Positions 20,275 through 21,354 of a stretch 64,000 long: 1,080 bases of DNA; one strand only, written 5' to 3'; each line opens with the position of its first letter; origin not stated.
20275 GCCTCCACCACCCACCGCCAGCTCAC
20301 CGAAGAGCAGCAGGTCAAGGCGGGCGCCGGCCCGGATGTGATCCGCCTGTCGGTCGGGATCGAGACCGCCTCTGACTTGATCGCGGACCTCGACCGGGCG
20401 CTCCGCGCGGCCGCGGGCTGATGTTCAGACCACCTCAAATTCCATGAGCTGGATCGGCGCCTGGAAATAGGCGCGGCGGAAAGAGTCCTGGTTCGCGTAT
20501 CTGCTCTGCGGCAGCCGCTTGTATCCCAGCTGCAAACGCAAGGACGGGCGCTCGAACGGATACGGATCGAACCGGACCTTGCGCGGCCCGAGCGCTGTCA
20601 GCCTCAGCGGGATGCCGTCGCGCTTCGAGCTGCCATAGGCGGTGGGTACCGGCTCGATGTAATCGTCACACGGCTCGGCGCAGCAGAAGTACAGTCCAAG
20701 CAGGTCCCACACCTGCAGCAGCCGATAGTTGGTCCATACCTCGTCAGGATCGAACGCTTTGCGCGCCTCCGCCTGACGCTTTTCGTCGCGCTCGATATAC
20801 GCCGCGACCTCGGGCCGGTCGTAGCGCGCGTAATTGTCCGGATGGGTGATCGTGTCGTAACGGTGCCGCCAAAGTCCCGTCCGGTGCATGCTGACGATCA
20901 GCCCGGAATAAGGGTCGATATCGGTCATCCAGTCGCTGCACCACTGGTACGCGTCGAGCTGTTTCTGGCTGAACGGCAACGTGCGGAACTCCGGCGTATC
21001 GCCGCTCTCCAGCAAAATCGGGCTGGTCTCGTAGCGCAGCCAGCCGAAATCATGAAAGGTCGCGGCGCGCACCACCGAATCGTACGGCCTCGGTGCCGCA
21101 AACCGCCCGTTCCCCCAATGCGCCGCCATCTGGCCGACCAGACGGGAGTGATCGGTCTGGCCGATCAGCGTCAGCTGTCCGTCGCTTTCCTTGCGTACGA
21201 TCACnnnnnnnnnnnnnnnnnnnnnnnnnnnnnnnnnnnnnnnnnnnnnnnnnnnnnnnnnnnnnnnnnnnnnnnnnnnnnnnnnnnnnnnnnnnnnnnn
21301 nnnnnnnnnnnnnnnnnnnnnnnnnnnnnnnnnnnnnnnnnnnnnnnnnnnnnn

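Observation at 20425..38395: ~18-kb regulator-less island: candidate undescribed N-heterocycle uptake and degradation system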

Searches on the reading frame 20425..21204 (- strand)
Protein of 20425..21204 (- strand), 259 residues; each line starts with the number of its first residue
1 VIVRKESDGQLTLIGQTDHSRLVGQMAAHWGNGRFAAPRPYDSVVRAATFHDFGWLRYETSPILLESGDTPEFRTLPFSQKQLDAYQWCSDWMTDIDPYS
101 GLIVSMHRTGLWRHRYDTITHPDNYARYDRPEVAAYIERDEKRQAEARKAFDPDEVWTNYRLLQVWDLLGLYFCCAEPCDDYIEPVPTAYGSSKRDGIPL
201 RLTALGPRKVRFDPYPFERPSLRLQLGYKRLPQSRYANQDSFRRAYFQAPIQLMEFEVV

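Call 6: search_protein_families(library=pfam, proteins=[window:20425-21204:-], max_evalue=0.01)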
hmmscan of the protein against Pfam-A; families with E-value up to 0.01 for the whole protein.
window:20425-21204:- (259 aa): 1 family
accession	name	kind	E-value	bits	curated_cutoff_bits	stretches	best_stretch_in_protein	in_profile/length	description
PF13030.11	DUF3891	-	5.7e-42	144.4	24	1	1-233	1-219/219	Protein of unknown function (DUF3891)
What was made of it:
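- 20425..21204 (-): G1: DUF3891 protein (259 aa). Last gene of unit 1, overlapping G2 by 4 nt. It matches PF13030 at 144 bits (call 6).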

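Call 8: search_protein_families(library=ncbifam, proteins=[window:20425-21204:-], max_evalue=0.00001)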
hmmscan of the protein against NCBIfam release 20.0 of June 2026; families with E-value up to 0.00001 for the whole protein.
window:20425-21204:- (259 aa): 0 families

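Call 54: find_homologous_proteins(query=window:20425-21204:-, max_evalue=0.00001)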
Query window:20425-21204:- (259 aa): 884 proteins with E <= 0.00001 among 1492 candidates; the best 120 are listed.
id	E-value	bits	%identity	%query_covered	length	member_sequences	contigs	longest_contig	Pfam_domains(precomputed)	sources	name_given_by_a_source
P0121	1.7e-173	594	97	100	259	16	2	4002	PF13030.12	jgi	-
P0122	1.7e-154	531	85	100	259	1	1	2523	PF13030.12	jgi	jgi:hypothetical protein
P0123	7.2e-143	493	78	100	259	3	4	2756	PF13030.12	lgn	-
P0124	7.4e-137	473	77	100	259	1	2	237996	PF13030.12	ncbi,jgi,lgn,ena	-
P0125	8.6e-130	450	71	100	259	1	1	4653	PF13030.12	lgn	-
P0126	2.4e-119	416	67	100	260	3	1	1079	PF13030.12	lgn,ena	-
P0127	2.5e-119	416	67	100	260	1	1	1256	PF13030.12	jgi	-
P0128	6.6e-116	405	66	100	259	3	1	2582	PF13030.12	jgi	jgi:Protein of unknown function (DUF3891)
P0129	4.8e-115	402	66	100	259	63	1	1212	PF13030.12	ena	-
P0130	7.9e-115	401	66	100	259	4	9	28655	PF13030.12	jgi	jgi:Protein of unknown function (DUF3891)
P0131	8.3e-115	401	65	100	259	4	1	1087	PF13030.12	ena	-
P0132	6.1e-113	395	65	100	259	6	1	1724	PF13030.12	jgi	jgi:hypothetical protein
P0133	8.4e-113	395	64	100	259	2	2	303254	PF13030.12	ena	-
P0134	8.5e-113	394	64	100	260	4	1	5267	PF13030.12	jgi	jgi:hypothetical protein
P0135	9.7e-113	394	64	100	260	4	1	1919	PF13030.12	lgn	-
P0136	2.8e-112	393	65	100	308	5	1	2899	PF13030.12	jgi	jgi:Protein of unknown function (DUF3891)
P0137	5.4e-112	392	63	100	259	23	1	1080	PF13030.12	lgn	-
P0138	5.4e-112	392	63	100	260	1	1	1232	PF13030.12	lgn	-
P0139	1.5e-111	390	64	100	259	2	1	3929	PF13030.12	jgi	jgi:hypothetical protein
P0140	1.6e-111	390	65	100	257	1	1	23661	PF13030.12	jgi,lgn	jgi:hypothetical protein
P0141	2.8e-111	390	63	100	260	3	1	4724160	PF13030.12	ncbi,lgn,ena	-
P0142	4.3e-111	389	63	100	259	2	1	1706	PF13030.12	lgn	-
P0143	5.7e-111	388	63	100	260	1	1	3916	PF13030.12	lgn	-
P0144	7.4e-111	388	63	100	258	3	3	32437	PF13030.12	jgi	jgi:hypothetical protein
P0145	8.4e-111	388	63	100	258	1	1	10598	PF13030.12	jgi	jgi:hypothetical protein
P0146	1.2e-110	387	64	100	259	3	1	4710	PF13030.12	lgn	-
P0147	1.4e-110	387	63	100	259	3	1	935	PF13030.12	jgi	jgi:hypothetical protein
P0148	7.6e-110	385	65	100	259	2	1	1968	PF13030.12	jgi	jgi:hypothetical protein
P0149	1.4e-109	384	64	100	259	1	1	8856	PF13030.12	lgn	-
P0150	1.9e-109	383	64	100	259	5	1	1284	PF13030.12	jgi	jgi:hypothetical protein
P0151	2.5e-109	383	64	100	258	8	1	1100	PF13030.12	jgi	-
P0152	3.9e-109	383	62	100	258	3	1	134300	PF13030.12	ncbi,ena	-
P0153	5.3e-109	382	65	100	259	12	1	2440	PF13030.12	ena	-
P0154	5.9e-109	382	64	100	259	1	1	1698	PF13030.12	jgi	-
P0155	6.0e-109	382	65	100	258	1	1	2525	PF13030.12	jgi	jgi:Protein of unknown function (DUF3891)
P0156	6.5e-109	382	62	100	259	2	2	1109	PF13030.12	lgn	-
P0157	6.6e-109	382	63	100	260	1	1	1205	PF13030.12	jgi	jgi:hypothetical protein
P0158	2.1e-108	380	61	100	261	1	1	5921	PF13030.12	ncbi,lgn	-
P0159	2.7e-108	380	63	100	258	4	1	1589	PF13030.12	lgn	-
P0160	3.3e-108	379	63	100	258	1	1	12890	PF13030.12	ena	-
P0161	5.8e-108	379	62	100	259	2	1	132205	PF13030.12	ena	-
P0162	1.3e-107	377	63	100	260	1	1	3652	PF13030.12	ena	-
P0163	1.6e-107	377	65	100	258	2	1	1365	PF13030.12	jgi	jgi:hypothetical protein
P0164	3.0e-107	376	62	100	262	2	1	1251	PF13030.12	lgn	-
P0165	1.3e-106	374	60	100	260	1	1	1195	PF13030.12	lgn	-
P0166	1.9e-106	374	63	100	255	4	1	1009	PF13030.12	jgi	jgi:hypothetical protein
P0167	2.8e-106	373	61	100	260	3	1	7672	PF13030.12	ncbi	-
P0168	2.8e-106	373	61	100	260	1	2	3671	PF13030.12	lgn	-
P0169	3.1e-106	373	61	100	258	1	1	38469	PF13030.12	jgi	jgi:hypothetical protein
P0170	7.6e-106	372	61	100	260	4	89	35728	PF13030.12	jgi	jgi:hypothetical protein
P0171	1.1e-105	371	62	100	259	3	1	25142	PF13030.12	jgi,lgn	jgi:hypothetical protein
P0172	2.0e-105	370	62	100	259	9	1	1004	PF13030.12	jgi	jgi:hypothetical protein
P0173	2.3e-105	370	62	100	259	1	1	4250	PF13030.12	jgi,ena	jgi:hypothetical protein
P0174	3.6e-105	369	64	100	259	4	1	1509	PF13030.12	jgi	jgi:hypothetical protein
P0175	3.8e-105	369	61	100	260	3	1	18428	PF13030.12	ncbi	-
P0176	4.9e-105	369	62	100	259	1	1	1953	PF13030.12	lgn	-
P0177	5.0e-105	369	61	100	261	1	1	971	PF13030.12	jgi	jgi:hypothetical protein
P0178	5.9e-105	369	60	100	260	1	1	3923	PF13030.12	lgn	-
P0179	8.0e-105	368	63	100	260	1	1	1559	PF13030.12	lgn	-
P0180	9.4e-105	368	60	100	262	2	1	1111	PF13030.12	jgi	jgi:hypothetical protein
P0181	1.1e-104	368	61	100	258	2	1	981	PF13030.12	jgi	jgi:hypothetical protein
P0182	1.1e-104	368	61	100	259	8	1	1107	PF13030.12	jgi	jgi:hypothetical protein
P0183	1.2e-104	368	61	100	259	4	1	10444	PF13030.12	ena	-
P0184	1.7e-104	367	64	100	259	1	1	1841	PF13030.12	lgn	-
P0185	2.4e-104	367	60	100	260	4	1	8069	PF13030.12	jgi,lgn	jgi:hypothetical protein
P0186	2.7e-104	367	61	100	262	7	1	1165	PF13030.12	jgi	-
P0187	4.4e-104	366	62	100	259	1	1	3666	PF13030.12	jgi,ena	-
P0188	4.6e-104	366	61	100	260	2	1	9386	PF13030.12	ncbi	-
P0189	4.7e-104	366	60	100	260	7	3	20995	PF13030.12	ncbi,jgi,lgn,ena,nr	ncbi:MAG TPA: DUF3891 family protein [Stellaceae bacterium]|nr:DUF3891 family protein [Stellaceae ba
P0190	5.0e-104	366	61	100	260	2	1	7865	PF13030.12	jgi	jgi:hypothetical protein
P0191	5.3e-104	366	61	100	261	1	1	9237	PF13030.12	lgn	-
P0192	5.3e-104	366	61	100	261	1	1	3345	PF13030.12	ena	-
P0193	6.2e-104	365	62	100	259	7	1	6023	PF13030.12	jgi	jgi:hypothetical protein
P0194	7.8e-104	365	60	100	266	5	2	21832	PF13030.12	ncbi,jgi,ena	-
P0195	9.8e-104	365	61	100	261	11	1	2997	PF13030.12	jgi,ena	-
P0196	1.2e-103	365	63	100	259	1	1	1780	PF13030.12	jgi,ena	-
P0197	1.2e-103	364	59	100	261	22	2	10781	PF13030.12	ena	-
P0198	1.2e-103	364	62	100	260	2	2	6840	PF13030.12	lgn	-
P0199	1.7e-103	364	61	100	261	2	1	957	PF13030.12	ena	-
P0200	1.7e-103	364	62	100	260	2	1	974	PF13030.12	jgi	jgi:uncharacterized protein DUF3891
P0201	1.7e-103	364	63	100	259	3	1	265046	PF13030.12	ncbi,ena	-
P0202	2.1e-103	364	62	100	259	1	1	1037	PF13030.12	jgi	-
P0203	2.2e-103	364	61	100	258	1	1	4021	PF13030.12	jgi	jgi:Protein of unknown function (DUF3891)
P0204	7.0e-103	362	60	100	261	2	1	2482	PF13030.12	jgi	jgi:hypothetical protein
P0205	7.0e-103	362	61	100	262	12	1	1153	PF13030.12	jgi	-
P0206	1.0e-102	361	59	100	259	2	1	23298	PF13030.12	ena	-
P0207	1.1e-102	361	61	100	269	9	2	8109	PF13030.12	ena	-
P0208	1.1e-102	361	59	100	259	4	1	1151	PF13030.12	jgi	jgi:hypothetical protein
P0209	1.2e-102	361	60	100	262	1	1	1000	PF13030.12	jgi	jgi:hypothetical protein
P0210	1.4e-102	361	59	100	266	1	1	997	PF13030.12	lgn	-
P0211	2.3e-102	360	60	100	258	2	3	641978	PF13030.12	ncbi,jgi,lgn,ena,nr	ncbi:MAG TPA: DUF3891 family protein [Stellaceae bacterium]|nr:DUF3891 family protein [Stellaceae ba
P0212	3.5e-102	360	59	100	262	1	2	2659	PF13030.12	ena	-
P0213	3.5e-102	360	59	100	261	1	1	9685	PF13030.12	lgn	-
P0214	3.7e-102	360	59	100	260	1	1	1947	PF13030.12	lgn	-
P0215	5.1e-102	359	59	100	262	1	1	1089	PF13030.12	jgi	-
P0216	5.7e-102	359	61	100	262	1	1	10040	PF13030.12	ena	-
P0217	5.7e-102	359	58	100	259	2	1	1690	PF13030.12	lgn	-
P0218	5.8e-102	359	60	100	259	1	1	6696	PF13030.12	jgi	jgi:hypothetical protein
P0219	6.2e-102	359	58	100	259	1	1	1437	PF13030.12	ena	-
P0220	6.3e-102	359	60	100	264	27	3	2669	PF13030.12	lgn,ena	-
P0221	7.9e-102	359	59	100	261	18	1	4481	PF13030.12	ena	-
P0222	7.9e-102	359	60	100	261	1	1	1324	PF13030.12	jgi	jgi:Protein of unknown function (DUF3891)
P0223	9.0e-102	358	61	100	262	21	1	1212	PF13030.12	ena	-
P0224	9.6e-102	358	59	100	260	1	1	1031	PF13030.12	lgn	-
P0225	9.8e-102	358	58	100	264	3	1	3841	PF13030.12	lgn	-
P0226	1.0e-101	358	61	100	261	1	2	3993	PF13030.12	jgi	jgi:hypothetical protein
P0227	1.0e-101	358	59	100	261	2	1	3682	PF13030.12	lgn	-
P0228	1.2e-101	358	56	100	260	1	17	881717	PF13030.12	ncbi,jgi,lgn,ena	jgi:hypothetical protein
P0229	1.4e-101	358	60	100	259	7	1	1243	PF13030.12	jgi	jgi:hypothetical protein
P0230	1.4e-101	358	58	100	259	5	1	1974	PF13030.12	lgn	-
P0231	1.5e-101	358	59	100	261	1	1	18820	PF13030.12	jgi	jgi:hypothetical protein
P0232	1.5e-101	358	59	100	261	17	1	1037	PF13030.12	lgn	-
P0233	1.5e-101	358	61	100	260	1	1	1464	PF13030.12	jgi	-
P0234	1.6e-101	358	61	100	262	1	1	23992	PF13030.12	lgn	-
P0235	1.8e-101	357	60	100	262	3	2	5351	PF13030.12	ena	-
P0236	2.2e-101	357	61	100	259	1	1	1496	PF13030.12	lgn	-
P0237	2.7e-101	357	61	100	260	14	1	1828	PF13030.12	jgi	-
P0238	3.1e-101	357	60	100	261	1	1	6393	PF13030.12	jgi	jgi:hypothetical protein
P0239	3.2e-101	357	59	100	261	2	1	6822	PF13030.12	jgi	jgi:hypothetical protein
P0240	3.6e-101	356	62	100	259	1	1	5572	PF13030.12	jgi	jgi:Protein of unknown function (DUF3891)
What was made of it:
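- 20425..21204 (-): There are 884 homologues (call 54).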

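Call 55: find_encoding_contigs(protein=P0124, flank=10000, max_places=1)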
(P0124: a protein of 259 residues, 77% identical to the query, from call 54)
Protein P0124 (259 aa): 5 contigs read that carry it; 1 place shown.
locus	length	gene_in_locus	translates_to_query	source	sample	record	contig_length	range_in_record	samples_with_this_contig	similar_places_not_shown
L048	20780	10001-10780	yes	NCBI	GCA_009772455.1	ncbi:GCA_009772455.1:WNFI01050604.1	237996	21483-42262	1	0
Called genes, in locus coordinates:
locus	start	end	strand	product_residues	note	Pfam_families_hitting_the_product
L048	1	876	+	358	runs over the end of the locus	PF13379:NMT1_2 (weak), PF09084:NMT1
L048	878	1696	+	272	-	PF00005:ABC_tran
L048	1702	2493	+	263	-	PF00528:BPD_transp_1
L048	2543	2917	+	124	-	-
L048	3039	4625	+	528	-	PF01019:G_glu_transpept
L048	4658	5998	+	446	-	PF01425:Amidase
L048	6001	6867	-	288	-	PF00528:BPD_transp_1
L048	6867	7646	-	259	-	PF00005:ABC_tran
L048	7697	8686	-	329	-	PF13379:NMT1_2 (weak), PF09084:NMT1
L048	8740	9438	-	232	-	PF03070:TENA_THI-4, PF14518:Haem_oxygenas_2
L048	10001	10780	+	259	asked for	PF13030:DUF3891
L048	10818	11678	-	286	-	PF00106:adh_short, PF08659:KR (weak), PF13561:adh_short_C2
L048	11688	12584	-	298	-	PF12911:OppC_N, PF00528:BPD_transp_1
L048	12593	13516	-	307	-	PF19300:BPD_transp_1_N, PF00528:BPD_transp_1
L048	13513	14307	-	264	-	PF00005:ABC_tran, PF08352:oligo_HPY (weak)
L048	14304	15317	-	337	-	PF00005:ABC_tran, PF08352:oligo_HPY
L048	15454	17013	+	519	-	PF00496:SBP_bac_5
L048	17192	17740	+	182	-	-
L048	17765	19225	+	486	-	PF07687:M20_dimer (weak)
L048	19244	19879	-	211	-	PF04545:Sigma70_r4 (weak), PF08281:Sigma70_r4_2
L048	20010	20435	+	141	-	PF12616:DUF3775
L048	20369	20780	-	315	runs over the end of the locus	-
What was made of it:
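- Closest known: ThiXYZ/TenA thiamine-pyrimidine salvage. Same: A 77% DUF3891 orthologue lies beside a TenA-SBP-ABC operon in L048 (call 55).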

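Call 56: find_encoding_contigs(protein=P0141, flank=10000, max_places=1)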
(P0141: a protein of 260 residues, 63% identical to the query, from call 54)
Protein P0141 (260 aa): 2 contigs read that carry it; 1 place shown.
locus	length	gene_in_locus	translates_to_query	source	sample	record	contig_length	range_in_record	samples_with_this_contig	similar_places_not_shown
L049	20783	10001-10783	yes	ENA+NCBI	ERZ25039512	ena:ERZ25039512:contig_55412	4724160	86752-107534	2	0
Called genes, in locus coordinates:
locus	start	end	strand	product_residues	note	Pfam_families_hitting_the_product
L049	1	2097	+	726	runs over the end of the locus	PF00122:E1-E2_ATPase, PF00702:Hydrolase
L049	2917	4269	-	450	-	PF25371:DUF7884 (weak), PF02353:CMAS, PF13489:Methyltransf_23, PF13847:Methyltransf_31 (weak), PF08241:Methyltransf_11, PF08242:Methyltransf_12, PF13649:Methyltransf_25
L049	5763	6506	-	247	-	PF00857:Isochorismatase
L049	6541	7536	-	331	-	PF13379:NMT1_2, PF09084:NMT1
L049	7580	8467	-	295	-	PF00528:BPD_transp_1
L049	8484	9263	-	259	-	PF00005:ABC_tran, PF13304:AAA_21 (faint)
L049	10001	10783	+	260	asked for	PF13030:DUF3891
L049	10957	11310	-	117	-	PF09361:Phasin_2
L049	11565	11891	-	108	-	PF07883:Cupin_2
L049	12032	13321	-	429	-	PF12832:MFS_1_like, PF00083:Sugar_tr, PF07690:MFS_1, PF00083:Sugar_tr, PF07690:MFS_1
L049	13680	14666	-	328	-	PF00126:HTH_1, PF03466:LysR_substrate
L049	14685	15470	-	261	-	PF00005:ABC_tran, PF13304:AAA_21 (faint)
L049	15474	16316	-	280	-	PF00528:BPD_transp_1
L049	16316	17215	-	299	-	PF13379:NMT1_2, PF09084:NMT1, PF12974:Phosphonate-bd (weak)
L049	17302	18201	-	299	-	-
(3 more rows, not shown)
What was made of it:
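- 20425..21204 (-): Orthologues sit beside other NMT1-type ABC operons (calls 55, 56).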

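Call 60: search_solved_structures(query=A2, max_evalue=10)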
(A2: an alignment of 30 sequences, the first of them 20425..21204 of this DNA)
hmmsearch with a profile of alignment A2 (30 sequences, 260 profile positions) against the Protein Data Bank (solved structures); distinct sequences matched with E-value up to 10: 0.

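Call 64: predict_structure(alignment_id=A2)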
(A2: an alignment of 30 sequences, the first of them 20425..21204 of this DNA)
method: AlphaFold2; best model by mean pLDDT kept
length: 259 residues; sequences in the alignment: 30
mean_pLDDT: 91.2   pTM: 0.90
mean pLDDT of the five models: 91.2, 90.5, 90.4, 89.2, 88.4
residues with pLDDT >= 90: 202; 70-90: 42; 50-70: 13; < 50: 2
segments of 3 or more residues with pLDDT < 50: none
pLDDT, mean of each block of 10 residues (from residue 1): 91 96 98 95 98 93 92 84 91 97 94 69 56 90 96 94 93 91 91 83 96 96 97 95 97 97
secondary structure, 60 per line:
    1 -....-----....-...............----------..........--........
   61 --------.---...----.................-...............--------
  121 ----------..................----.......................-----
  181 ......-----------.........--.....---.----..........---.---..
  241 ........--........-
elements in order: E2-5 E11-14 H16-29 H41-50 H53-60 H80-96 H98-112 H131-148 H153-175 E181-186 E198-206 E209-213 E222-231 H239-248 E251-258

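Call 67: fold_search(model_id=the predicted structure, library=pdb)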
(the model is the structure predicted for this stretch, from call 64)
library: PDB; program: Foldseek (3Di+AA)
matches with E <= 10: 343; with E <= 0.001: 0
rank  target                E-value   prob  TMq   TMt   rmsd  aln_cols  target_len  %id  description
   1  5avi_C                1.5e-01  0.08  0.15  0.16  21.2       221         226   11  Crystal structure of LXRalpha in complex with tert-butyl benzoate analog, compound 4 (released 2015-08-26)
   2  6s4t                  2.2e-01  0.11  0.16  0.18  20.4       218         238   11  LXRbeta ligand binding domain in comlpex with small molecule inhibitors (released 2019-11-27)
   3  9exk                  3.0e-01  0.06  0.17  0.06  22.3       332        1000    9  Scalable protein design using hallucination in a relaxed sequence space (released 2024-10-16)
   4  6r4v_E                6.0e-01  0.13  0.22  0.20  10.2       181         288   12  Crystal structure of human geranylgeranyl diphosphate synthase bound to ibandronate (released 2019-09-18)
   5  5avi_A                6.7e-01  0.08  0.15  0.16  15.4       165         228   10  Crystal structure of LXRalpha in complex with tert-butyl benzoate analog, compound 4 (released 2015-08-26)
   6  8a6z_C                7.0e-01  0.13  0.24  0.20  10.6       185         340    8  PcIDS1 in complex with Mn2+ and IPP (released 2023-05-31)
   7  4xqs                  7.0e-01  0.12  0.24  0.20  11.1       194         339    9  Crystal structure of human FPPS in complex with one magnesium ion (released 2016-01-20)
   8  4ql6_A                7.4e-01  0.03  0.13  0.08  22.0       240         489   10  Structure of C. trachomatis CT441 (released 2014-11-05)
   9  8wd5_A                7.9e-01  0.10  0.23  0.19  10.7       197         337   11  Crystal structure of farnesyl diphosphate synthase FPPS1 from silkworm, Bombyx mori (released 2024-05-22)
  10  8ywf_R                8.3e-01  0.06  0.17  0.12  18.3       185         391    9  Cryo-EM structure of GLP1 complex bound with Retatrutide (released 2025-04-16)
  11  8x6e                  8.8e-01  0.07  0.13  0.12  18.1       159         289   13  crystal structure of the N-terminal TBF1 (released 2024-11-27)
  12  8a7l                  8.8e-01  0.06  0.20  0.17  10.3       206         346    9  PcIDS1 in complex with Mg2+, GPP, and ZOL (released 2023-05-31)
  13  8a6z_B                9.3e-01  0.12  0.23  0.19  11.5       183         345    7  PcIDS1 in complex with Mn2+ and IPP (released 2023-05-31)
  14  5jv1                  1.0e+00  0.10  0.23  0.19  11.2       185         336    9  Crystal structure of human FPPS in complex with an allosteric inhibitor CL-08-066 (released 2017-03-15)
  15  6n7y                  1.0e+00  0.08  0.20  0.17  11.4       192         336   11  Crystal structure of human FPPS in complex with an allosteric inhibitor MIT-01-102 (released 2019-11-06)
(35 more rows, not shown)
